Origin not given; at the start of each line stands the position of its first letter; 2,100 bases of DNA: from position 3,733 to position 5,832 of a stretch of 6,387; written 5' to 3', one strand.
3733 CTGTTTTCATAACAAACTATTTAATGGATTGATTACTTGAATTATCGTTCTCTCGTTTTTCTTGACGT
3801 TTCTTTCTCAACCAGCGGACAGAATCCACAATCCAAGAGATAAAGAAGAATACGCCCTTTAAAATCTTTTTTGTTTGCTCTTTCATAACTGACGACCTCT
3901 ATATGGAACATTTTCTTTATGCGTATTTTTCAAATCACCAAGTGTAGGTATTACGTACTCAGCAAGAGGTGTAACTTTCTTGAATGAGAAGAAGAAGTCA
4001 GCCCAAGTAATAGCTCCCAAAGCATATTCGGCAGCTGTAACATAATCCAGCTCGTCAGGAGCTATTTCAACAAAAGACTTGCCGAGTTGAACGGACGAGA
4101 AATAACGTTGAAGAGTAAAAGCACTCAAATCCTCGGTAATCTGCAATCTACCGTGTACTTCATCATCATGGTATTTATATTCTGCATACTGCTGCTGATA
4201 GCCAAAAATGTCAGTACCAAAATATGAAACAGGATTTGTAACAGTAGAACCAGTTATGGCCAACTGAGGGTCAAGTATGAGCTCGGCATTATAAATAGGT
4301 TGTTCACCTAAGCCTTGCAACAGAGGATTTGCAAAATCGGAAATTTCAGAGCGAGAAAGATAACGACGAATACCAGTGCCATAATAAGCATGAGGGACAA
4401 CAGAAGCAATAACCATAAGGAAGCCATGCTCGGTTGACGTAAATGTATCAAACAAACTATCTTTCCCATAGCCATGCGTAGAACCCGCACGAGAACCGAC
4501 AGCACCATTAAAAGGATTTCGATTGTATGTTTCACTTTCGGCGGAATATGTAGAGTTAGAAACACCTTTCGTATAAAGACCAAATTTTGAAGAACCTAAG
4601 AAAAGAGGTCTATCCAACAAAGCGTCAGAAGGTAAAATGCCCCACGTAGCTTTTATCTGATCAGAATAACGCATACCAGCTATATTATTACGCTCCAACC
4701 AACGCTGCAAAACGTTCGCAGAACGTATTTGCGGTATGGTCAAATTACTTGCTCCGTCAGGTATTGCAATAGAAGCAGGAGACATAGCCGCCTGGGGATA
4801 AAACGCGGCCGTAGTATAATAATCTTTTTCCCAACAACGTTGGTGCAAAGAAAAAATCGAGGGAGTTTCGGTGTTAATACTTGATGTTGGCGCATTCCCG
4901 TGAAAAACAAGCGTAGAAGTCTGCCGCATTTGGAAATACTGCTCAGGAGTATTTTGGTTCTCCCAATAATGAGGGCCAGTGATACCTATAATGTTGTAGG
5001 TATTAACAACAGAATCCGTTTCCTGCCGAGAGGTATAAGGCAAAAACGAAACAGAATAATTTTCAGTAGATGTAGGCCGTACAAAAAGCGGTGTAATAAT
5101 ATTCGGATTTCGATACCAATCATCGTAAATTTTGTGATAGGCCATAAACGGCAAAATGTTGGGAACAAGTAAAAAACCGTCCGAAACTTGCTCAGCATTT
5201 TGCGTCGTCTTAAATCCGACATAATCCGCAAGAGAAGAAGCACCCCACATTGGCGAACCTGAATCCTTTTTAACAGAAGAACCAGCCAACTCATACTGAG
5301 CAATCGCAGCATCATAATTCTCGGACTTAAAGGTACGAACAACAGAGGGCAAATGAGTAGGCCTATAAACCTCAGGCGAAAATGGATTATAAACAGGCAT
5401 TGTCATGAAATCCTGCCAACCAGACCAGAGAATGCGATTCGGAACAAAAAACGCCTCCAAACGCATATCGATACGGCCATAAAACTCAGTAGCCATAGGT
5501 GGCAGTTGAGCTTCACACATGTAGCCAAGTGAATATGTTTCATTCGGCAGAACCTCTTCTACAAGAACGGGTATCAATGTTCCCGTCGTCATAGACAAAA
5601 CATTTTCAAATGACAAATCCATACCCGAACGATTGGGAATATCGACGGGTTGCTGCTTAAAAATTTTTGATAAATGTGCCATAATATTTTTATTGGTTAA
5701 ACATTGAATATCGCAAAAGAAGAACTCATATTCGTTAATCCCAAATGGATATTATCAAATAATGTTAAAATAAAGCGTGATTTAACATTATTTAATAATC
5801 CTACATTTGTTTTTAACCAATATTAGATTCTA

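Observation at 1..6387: Complete circular Microviridae (gokushovirus-like) genome, 6,260 nt, at the upper end of the family's genome size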

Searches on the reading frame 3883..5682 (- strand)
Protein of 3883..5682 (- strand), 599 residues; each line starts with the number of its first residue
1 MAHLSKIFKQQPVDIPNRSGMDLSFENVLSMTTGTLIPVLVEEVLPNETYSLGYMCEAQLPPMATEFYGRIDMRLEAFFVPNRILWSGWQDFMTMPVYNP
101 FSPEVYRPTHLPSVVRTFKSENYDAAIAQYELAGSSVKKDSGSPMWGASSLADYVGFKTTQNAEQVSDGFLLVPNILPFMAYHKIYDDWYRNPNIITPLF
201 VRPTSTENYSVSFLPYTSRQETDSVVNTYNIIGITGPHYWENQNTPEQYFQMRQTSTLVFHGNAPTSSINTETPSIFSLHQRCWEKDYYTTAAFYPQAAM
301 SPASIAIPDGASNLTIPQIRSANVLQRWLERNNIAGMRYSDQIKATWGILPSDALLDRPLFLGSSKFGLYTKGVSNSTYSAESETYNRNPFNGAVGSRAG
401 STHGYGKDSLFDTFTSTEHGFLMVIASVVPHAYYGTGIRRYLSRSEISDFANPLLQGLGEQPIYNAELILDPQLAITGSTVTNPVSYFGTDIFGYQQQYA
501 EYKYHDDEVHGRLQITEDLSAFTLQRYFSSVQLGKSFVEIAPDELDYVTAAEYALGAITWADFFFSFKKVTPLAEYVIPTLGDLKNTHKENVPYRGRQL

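Call 6: search_protein_families(library=pfam, max_evalue=0.1, proteins=[window:3886-5682:-])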
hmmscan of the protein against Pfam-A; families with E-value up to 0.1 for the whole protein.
seq(599 aa): 1 family
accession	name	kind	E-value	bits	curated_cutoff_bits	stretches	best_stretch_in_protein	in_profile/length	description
PF02305.22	Phage_F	-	2.2e-48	165.7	25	2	143-579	106-499/501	Capsid protein (F protein)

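Call 7: search_protein_families(library=phrogs, max_evalue=0.01, proteins=[window:3886-5682:-])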
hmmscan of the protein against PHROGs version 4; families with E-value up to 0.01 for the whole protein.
seq(599 aa): 1 family
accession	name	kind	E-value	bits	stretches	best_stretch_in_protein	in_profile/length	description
phrog_514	-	head and packaging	1e-82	279.5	1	8-588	14-522/531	major head protein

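Call 9: search_dna_similar(query=window:3883-5682:-, collection=phages, mode=protein, max_rows=30)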
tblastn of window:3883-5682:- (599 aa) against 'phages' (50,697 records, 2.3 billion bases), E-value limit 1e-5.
Records with a match: 3605; places in all: 3619; records where one place covers at least 80% of the query: 1827.
Best place of each record, by identity: <60% 3605.
By first word of the organism name: bajarodmic 1090; Microviridae 948; Dulem 396; Microvirus 174; Dipodfec 117; Blackfly 107; Capybara 102; Gokushovirus 88; Tortoise 87; Sigmofec 76; and 31 more.
By host as written in the record: - 1365; Peromyscus fraterculus 547; Ciona robusta 246; Varecia variegata 180; porcine 116; Homo sapiens 116; Austrosimulium ungulatum 107; Hydrochoerus hydrochaeris 102; and 52 more.
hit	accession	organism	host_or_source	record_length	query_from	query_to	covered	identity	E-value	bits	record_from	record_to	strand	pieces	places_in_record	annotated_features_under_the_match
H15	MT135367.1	Microvirus sp.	porcine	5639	1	599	100%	49.8%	9e-174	544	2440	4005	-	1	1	major capsid protein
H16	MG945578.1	Microviridae sp.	pig feces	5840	1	599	100%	49.3%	3e-172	541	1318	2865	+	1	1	similar to VP1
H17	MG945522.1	Microviridae sp.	cattle genital tract secretion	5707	1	599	100%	48.9%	7e-173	541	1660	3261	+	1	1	similar to VP1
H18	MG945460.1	Microviridae sp.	rhesus feces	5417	1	599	100%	48.3%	8e-171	535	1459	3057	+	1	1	VP1: similar to VP1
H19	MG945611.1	Microviridae sp.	pig feces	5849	1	599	100%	48.2%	8e-167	526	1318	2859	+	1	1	similar to VP1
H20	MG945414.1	Microviridae sp.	pig feces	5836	1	599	100%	47.8%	3e-169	532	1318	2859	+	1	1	similar to VP1 | similar to hypothetical protein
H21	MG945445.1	Microviridae sp.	pig feces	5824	1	599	100%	47.8%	2e-169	533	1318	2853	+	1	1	similar to VP1-1 | similar to hypothetical protein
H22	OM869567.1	Sigmofec virus UA08Rod_4577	Sigmodon arizonae feces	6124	1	599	100%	47.6%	3e-157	501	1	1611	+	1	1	major capsid protein | replication initiator protein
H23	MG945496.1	Microviridae sp.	pig feces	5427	1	599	100%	46.3%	4e-149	476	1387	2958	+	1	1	similar to VP1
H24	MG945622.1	Microviridae sp.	chimpanzee feces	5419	1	599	100%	45.8%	8e-166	521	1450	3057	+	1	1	similar to VP1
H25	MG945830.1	Microviridae sp.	pig feces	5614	1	599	100%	45.5%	2e-150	480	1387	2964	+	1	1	similar to VP1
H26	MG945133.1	Microviridae sp.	pig feces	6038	1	599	100%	43.8%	3e-150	481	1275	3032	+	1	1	similar to VP1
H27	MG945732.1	Microviridae sp.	pig feces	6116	1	599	100%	42.8%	2e-146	471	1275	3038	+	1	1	similar to VP1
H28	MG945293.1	Microviridae sp.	pig feces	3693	1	599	100%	42.5%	5e-145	455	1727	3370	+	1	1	similar to VP1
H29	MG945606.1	Microviridae sp.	rhesus feces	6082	1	599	100%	38.1%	3e-120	397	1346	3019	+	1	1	similar to VP1 | similar to VP4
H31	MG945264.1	Microviridae sp.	elk feces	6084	1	584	97%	35.0%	2e-88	305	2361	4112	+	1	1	similar to VP1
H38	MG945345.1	Microviridae sp.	pig feces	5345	3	583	97%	33.0%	1e-76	271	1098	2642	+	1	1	similar to VP1 | similar to hypothetical protein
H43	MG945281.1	Microviridae sp.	elk feces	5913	1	599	100%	31.3%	4e-78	275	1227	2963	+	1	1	similar to VP1 | similar to VP4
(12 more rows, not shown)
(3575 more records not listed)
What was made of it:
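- VP1 matches 3,605 phage records, all of the listed ones microviruses (call 9). VP1 is 32-50% identical at 97-100% coverage to MG945578, MG945522, MG945460, MG945414, MG945133, MG945606, MG945264, MG945281, MG945345 and others (call 9).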

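Call 13: find_homologous_proteins(query=window:3883-5682:-, max_evalue=1e-30)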
Query window:3883-5682:- (599 aa): 1138 proteins with E <= 1e-30 among 7899 candidates; the best 120 are listed.
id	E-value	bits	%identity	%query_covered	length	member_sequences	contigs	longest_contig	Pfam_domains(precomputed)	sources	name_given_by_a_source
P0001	0.0e+0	1342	96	100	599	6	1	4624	PF02305.23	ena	-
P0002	0.0e+0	1322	94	100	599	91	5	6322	PF02305.23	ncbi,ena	-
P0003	0.0e+0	1310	93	100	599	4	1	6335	PF02305.23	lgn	-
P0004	0.0e+0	1292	92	100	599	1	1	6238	PF02305.23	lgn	-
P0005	0.0e+0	1115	94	85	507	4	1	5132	PF02305.23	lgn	-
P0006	0.0e+0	1055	75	100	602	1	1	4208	PF02305.23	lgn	-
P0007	0.0e+0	1040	77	100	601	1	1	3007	PF02305.23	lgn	-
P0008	0.0e+0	1035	77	100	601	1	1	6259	PF02305.23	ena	-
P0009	0.0e+0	1035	77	100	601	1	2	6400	PF02305.23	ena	-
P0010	0.0e+0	1033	76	100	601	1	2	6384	PF02305.23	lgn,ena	-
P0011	0.0e+0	1033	76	100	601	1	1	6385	PF02305.23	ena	-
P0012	0.0e+0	1030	76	100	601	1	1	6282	PF02305.23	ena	-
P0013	0.0e+0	1028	75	100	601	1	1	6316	PF02305.23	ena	-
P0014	0.0e+0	1027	75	100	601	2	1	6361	PF02305.23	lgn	-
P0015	0.0e+0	1026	76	100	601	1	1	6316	PF02305.23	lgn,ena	-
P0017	0.0e+0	1024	75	100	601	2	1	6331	PF02305.23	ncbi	-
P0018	0.0e+0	1024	76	100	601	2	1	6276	PF02305.23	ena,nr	nr:MAG TPA: Major capsid protein [Microviridae sp.]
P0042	9.6e-190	650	55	100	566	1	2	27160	PF02305.23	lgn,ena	-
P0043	1.6e-188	646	54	100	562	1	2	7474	PF02305.23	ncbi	-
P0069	9.7e-166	571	49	100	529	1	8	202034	PF02305.23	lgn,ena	-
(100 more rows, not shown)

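Call 14: find_related_loci(query=window:3883-5682:-, collection=viral_contigs, flank=7000)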
Query window:3883-5682:- (599 aa) in viral_contigs; peptide patterns used: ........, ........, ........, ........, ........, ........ (x = any residue, [..] = any of these).
25 stretches matched a pattern; 12 encode a relative of the query (tblastn E <= 1e-3); 12 distinct loci.
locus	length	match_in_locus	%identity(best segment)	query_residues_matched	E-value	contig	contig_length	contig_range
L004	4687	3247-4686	93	1-480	0e+0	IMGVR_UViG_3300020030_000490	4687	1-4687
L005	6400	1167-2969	76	1-599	0e+0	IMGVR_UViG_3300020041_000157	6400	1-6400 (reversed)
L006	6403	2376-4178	75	1-599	0e+0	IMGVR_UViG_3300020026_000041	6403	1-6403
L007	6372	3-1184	96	206-599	0e+0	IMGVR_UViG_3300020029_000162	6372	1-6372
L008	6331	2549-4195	46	1-599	2e-164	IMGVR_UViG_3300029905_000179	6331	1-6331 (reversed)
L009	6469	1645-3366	45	1-597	1e-158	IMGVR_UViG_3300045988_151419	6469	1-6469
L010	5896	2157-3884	44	1-599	2e-157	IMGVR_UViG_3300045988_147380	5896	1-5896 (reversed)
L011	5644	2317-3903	41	6-599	6e-131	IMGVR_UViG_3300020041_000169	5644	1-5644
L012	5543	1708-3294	40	6-599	2e-126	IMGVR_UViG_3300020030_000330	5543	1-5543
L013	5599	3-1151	42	179-599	7e-91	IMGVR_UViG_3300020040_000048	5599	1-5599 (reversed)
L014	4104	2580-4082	29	7-551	4e-48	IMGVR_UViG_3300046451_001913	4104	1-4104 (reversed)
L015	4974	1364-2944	27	8-583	7e-39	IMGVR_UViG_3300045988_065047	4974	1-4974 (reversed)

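Call 16: find_encoding_contigs(protein=P0069, flank=10000, max_places=3)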
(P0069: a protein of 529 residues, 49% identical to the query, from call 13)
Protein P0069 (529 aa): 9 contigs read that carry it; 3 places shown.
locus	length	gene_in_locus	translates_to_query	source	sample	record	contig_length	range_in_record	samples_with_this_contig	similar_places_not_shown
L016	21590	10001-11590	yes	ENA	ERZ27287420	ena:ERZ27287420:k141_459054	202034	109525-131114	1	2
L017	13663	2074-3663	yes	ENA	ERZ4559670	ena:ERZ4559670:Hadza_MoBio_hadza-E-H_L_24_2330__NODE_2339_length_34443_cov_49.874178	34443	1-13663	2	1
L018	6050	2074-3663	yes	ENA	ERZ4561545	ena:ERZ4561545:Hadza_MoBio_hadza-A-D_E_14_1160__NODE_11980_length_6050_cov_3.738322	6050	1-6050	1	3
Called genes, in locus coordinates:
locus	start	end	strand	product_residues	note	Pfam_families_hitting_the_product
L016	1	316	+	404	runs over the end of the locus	PF02547:Queuosine_synth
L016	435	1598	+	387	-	-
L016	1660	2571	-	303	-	PF05552:MS_channel_1st_1 (weak), PF00924:MS_channel_2nd, PF21082:MS_channel_3rd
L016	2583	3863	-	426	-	PF00291:PALP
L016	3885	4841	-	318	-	PF01699:Na_Ca_ex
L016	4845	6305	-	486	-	PF01938:TRAM, PF05958:tRNA_U5-meth_tr, PF13847:Methyltransf_31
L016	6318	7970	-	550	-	PF02690:Na_Pi_cotrans, PF01895:PhoU (faint)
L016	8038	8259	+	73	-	-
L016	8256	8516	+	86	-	-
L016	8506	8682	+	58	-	-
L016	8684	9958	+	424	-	PF23343:REP_ORF2-G2P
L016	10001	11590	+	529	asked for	PF02305:Phage_F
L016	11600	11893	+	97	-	-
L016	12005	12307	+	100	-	-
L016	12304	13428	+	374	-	-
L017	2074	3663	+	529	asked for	PF02305:Phage_F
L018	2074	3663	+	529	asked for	PF02305:Phage_F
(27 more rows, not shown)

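Call 17: find_encoding_contigs(protein=P0042, flank=10000, max_places=3)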
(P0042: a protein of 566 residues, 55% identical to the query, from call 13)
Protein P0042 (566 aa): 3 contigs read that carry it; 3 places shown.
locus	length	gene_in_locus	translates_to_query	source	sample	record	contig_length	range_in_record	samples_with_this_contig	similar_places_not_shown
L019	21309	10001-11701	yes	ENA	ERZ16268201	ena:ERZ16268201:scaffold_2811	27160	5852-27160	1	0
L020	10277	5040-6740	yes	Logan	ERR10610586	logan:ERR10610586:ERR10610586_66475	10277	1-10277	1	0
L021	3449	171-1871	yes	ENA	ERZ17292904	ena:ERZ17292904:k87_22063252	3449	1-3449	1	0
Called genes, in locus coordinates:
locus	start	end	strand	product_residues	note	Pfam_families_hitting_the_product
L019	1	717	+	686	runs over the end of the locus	PF12704:MacB_PCD, PF02687:FtsX, PF12704:MacB_PCD, PF02687:FtsX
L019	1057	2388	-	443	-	PF02518:HATPase_c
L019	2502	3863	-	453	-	PF00072:Response_reg, PF00158:Sigma54_activat, PF14532:Sigma54_activ_2, PF01078:Mg_chelatase (faint), PF07728:AAA_5, PF25601:AAA_lid_14, PF02954:HTH_8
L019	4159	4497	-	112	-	PF25984:BSH_YknX (faint), PF00364:Biotin_lipoyl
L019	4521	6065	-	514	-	PF01039:Carboxyl_trans, PF03255:ACCA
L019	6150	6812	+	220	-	PF01121:CoaE, PF13189:Cytidylate_kin2 (faint), PF13238:AAA_18 (weak)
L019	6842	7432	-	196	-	PF00814:TsaD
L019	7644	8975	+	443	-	PF23343:REP_ORF2-G2P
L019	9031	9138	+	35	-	-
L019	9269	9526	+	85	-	-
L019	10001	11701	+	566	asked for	PF02305:Phage_F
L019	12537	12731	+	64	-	-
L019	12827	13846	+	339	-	-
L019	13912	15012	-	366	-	PF03739:LptF_LptG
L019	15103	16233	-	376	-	PF01702:TGT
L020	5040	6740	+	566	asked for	PF02305:Phage_F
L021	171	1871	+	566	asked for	PF02305:Phage_F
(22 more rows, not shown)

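Call 18: list_cluster_members(proteins=[P0002, P0017, P0018, P0043, P0001])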
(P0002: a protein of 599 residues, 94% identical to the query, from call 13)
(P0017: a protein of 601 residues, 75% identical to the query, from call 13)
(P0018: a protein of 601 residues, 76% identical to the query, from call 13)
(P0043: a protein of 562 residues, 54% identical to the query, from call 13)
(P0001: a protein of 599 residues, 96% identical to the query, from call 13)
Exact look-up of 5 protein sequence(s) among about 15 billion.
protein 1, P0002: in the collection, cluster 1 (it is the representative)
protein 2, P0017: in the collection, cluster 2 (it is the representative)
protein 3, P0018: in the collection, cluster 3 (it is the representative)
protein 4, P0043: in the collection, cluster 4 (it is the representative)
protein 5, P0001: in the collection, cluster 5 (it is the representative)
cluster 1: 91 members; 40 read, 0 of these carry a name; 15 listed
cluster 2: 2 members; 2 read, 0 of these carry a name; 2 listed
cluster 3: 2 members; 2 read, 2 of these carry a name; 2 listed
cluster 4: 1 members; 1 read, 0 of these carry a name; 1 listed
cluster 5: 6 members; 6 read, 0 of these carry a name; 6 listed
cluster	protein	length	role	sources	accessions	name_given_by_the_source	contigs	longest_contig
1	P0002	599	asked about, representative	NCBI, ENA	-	-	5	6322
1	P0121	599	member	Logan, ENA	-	-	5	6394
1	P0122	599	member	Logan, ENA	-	-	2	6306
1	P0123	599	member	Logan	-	-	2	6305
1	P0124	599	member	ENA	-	-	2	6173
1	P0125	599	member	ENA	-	-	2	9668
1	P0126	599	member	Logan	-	-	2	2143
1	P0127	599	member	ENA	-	-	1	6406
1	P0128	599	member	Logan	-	-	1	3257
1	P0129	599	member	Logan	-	-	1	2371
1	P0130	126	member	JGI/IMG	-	-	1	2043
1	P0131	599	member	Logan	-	-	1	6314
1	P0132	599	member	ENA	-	-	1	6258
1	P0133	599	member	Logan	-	-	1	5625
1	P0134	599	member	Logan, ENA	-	-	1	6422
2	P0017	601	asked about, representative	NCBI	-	-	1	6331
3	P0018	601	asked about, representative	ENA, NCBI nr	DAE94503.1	MAG TPA: Major capsid protein [Microviridae sp.]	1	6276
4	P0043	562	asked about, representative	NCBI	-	-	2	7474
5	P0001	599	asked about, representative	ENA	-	-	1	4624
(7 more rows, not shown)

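Call 20: find_encoding_contigs(protein=window:3883-5682:-, flank=7000, max_places=6)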
Protein window:3883-5682:- (599 aa): no gene with exactly this product is on record in the collection.

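Call 21: find_encoding_contigs(protein=P0002, flank=7000, max_places=6)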
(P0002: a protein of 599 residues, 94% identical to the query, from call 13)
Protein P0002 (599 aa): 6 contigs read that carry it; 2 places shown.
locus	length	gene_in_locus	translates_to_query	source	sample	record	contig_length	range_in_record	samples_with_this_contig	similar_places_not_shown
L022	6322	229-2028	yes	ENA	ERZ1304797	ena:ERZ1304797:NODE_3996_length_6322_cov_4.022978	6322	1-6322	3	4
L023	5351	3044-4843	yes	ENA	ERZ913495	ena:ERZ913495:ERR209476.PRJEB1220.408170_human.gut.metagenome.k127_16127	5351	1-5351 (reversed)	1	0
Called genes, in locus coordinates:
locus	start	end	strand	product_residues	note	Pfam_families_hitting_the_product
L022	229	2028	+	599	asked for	PF02305:Phage_F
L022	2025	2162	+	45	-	-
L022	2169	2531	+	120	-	-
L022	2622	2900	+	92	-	-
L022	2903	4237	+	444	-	-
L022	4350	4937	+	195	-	-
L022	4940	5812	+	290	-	PF23343:REP_ORF2-G2P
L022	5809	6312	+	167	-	-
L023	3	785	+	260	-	?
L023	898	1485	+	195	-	-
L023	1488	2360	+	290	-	PF23343:REP_ORF2-G2P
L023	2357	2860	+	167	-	-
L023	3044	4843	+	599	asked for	PF02305:Phage_F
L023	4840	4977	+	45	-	-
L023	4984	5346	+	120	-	-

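Call 22: find_related_loci(query=window:3883-5682:-, collection=metagenome_contigs, flank=7000)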
Query window:3883-5682:- (599 aa) in metagenome_contigs; peptide patterns used: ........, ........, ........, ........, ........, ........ (x = any residue, [..] = any of these).
108 stretches matched a pattern; 48 encode a relative of the query (tblastn E <= 1e-3); 48 distinct loci.
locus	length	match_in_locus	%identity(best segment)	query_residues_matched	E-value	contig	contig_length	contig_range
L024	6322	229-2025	94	1-599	0e+0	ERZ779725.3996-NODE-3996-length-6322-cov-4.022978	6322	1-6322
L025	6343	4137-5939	75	1-599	0e+0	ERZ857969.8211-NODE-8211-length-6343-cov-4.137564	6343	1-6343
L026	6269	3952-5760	73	1-599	0e+0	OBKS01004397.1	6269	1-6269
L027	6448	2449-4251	72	1-599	0e+0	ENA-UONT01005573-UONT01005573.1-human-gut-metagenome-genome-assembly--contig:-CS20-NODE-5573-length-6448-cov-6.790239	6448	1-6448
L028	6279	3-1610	71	65-599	0e+0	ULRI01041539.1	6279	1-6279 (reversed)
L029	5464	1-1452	72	118-599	0e+0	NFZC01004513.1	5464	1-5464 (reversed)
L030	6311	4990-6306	75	1-437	0e+0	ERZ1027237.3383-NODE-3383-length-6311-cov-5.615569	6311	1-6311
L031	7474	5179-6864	54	1-599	0e+0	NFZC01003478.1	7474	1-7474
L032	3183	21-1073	84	250-599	0e+0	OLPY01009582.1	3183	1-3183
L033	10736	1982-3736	45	1-599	6e-156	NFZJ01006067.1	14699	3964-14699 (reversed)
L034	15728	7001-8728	44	1-599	7e-156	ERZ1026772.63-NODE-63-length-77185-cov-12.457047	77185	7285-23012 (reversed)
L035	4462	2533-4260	44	1-599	5e-159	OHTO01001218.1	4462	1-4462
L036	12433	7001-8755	44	1-599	2e-154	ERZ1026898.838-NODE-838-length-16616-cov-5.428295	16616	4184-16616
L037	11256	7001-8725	44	1-599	2e-154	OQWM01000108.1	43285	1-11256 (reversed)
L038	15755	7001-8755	44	1-599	6e-153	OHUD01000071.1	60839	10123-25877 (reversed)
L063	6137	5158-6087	42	1-322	3e-65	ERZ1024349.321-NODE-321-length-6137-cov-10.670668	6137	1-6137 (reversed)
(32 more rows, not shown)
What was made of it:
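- About 30 contigs of 6.23-6.45 kb carry VP1 at 72-96% identity, several labelled human gut (calls 13, 14, 21, 22). VP1 relatives at 44-55% are integrated in contigs of 27-202 kb (calls 16, 17, 22).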

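Call 24: find_related_loci(query=A1, collection=genome_contigs, flank=8000)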
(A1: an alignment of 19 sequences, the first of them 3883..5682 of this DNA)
Query A1 (599 aa) in genome_contigs; peptide patterns used: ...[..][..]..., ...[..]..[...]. (x = any residue, [..] = any of these).
56 stretches matched a pattern, but none encodes a relative of the query by tblastn (E <= 1e-3).
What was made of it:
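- Tried and rejected: A scan of GTDB genomes with a VP1 alignment confirmed no locus (call 24).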

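Call 56: find_encoding_contigs(protein=P0001, flank=7000, max_places=3)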
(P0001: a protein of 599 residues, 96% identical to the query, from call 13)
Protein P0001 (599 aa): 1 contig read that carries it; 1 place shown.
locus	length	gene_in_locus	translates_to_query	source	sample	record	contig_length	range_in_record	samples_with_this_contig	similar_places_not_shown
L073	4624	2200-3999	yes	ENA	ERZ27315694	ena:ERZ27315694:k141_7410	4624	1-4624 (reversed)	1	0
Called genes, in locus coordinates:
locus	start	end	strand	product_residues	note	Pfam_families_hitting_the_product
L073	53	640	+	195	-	-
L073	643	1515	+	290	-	PF23343:REP_ORF2-G2P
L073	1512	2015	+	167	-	-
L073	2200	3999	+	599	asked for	PF02305:Phage_F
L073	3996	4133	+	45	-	-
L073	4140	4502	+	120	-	-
